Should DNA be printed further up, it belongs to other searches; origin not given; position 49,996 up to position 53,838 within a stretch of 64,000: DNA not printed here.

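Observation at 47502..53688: DISARM-like drmA-drmB-drmC core with ATGA-coupled genes but no methyltransferase or DrmD/DrmE in view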

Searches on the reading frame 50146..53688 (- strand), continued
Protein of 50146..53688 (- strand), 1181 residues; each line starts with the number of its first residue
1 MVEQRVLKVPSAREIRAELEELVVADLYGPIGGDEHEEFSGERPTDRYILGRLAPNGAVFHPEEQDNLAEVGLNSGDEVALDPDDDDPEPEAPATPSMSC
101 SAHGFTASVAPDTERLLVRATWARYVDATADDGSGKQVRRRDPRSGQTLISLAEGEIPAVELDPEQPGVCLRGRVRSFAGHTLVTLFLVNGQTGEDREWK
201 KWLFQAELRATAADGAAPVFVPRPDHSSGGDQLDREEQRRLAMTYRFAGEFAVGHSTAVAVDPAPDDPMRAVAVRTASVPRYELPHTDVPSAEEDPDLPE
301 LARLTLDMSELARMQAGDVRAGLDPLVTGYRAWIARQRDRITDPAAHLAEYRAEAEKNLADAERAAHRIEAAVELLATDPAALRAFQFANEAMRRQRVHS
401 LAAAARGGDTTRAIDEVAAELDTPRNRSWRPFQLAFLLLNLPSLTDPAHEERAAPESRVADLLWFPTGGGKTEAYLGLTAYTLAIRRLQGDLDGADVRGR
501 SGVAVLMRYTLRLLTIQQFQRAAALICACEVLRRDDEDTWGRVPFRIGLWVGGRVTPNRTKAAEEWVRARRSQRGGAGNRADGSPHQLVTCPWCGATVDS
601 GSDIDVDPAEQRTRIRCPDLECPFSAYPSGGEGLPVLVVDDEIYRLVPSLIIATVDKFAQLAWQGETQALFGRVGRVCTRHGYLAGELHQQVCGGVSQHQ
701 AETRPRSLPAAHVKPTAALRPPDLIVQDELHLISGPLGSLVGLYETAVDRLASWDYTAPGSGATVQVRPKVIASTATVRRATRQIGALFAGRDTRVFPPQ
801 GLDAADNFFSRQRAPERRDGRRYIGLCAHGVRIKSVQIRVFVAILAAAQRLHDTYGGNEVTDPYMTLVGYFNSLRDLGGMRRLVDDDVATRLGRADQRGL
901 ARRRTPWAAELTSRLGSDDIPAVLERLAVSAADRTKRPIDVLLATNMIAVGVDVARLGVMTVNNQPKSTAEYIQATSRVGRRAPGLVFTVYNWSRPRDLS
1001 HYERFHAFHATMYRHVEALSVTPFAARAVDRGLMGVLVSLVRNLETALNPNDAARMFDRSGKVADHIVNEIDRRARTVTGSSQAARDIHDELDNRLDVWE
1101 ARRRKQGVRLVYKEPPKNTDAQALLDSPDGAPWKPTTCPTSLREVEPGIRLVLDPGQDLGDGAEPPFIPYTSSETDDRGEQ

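Call 61: find_encoding_contigs(protein=P0006, flank=10000, max_places=2)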
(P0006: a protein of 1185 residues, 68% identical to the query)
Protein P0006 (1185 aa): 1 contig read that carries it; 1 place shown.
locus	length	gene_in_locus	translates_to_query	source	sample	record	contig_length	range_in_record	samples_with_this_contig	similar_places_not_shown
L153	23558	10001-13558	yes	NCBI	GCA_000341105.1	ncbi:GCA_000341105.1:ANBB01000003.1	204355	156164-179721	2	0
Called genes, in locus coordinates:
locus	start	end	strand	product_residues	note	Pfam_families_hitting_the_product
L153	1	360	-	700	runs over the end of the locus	PF00580:UvrD-helicase, PF13245:AAA_19, PF13538:UvrD_C_2 (faint), PF13361:UvrD_C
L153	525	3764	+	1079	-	PF00176:SNF2-rel_dom, PF04851:ResIII (weak), PF00271:Helicase_C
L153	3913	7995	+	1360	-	PF02384:N6_Mtase (faint), PF20473:MmeI_Mtase, PF07669:Eco57I, PF20473:MmeI_Mtase (weak), PF20466:MmeI_TRD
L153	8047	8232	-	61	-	PF04149:DUF397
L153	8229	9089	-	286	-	PF13560:HTH_31, PF19054:DUF5753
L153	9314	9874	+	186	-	PF13581:HATPase_c_2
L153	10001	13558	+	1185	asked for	PF00271:Helicase_C (weak)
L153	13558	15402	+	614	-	PF09369:MZB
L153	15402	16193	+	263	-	PF13091:PLDc_2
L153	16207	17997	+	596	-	PF19809:DUF6292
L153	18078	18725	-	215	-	PF00440:TetR_N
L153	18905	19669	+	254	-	PF00106:adh_short, PF08659:KR, PF13561:adh_short_C2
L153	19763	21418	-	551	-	PF08843:AbiEii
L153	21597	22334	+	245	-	PF01066:CDP-OH_P_transf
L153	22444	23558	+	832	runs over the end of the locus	PF00483:NTP_transferase, PF12804:NTP_transf_3, PF00132:Hexapep (faint), PF25084:LbH_EIF2B, PF25087:GMPPB_C, PF02878:PGM_PMM_I, PF02879:PGM_PMM_II, PF02880:PGM_PMM_III, +1 more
